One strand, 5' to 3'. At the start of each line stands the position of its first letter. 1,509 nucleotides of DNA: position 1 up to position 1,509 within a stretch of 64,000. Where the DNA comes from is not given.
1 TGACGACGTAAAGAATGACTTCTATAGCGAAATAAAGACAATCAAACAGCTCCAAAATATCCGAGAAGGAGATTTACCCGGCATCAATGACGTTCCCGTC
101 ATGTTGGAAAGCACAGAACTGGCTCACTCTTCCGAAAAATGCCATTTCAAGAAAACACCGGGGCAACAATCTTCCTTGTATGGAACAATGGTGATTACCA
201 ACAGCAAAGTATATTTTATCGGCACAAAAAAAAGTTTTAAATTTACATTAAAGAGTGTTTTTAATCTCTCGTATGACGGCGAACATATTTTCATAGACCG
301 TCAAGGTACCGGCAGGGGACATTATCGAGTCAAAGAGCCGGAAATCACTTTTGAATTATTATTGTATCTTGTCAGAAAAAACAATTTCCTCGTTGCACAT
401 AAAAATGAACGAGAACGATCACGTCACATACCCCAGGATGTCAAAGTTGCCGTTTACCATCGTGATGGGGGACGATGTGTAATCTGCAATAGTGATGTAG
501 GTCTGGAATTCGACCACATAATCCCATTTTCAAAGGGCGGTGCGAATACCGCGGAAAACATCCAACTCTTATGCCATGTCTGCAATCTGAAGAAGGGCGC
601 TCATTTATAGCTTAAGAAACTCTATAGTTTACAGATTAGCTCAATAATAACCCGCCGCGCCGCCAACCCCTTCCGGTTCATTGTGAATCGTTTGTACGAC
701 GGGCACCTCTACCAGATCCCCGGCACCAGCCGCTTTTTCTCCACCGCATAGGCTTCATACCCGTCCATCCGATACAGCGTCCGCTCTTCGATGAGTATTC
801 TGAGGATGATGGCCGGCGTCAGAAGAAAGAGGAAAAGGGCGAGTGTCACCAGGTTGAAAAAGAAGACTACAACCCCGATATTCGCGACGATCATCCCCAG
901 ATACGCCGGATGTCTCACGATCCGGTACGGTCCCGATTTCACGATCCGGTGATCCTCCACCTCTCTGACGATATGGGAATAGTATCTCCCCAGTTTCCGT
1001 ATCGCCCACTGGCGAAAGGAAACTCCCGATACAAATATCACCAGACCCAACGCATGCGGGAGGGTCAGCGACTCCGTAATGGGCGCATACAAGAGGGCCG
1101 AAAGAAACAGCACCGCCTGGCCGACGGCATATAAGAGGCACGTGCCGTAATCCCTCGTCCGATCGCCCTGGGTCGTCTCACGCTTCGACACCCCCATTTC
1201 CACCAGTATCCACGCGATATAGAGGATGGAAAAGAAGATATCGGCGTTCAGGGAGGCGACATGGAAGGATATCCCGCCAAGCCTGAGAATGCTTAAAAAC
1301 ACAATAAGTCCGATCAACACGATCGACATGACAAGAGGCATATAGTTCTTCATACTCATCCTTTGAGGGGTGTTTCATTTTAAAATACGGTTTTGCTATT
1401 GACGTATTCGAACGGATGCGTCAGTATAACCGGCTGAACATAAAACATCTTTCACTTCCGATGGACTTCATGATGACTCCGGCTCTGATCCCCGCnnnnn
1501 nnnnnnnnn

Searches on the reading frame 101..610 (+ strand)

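Call 11: search_protein_families(library=pfam, proteins=[window:101-610:+], max_evalue=0.001)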
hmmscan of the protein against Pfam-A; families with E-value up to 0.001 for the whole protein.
window:101-610:+ (169 aa): 2 families
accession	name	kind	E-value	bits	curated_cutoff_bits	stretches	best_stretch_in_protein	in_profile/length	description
PF01844.29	HNH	-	6.2e-12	45.9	21.4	1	126-167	1-46/47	HNH endonuclease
PF14279.12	HNH_5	-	1.3e-11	44.7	27.5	1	126-168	1-46/56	HNH endonuclease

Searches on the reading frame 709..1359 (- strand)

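Call 11: search_protein_families(library=pfam, proteins=[window:709-1359:-], max_evalue=0.001)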
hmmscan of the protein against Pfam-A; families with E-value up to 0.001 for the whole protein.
window:709-1359:- (216 aa): 3 families
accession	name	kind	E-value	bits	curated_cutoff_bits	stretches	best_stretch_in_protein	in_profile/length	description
PF04140.19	ICMT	-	3.5e-21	75.9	24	1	106-195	2-93/95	Isoprenylcysteine carboxyl methyltransferase (ICMT) family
PF04191.18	PEMT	-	1.2e-11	45.4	25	1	102-196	3-99/105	Phospholipid methyltransferase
PF06966.17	DUF1295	-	7.1e-05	22.8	20.4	1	95-190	114-206/235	Protein of unknown function (DUF1295)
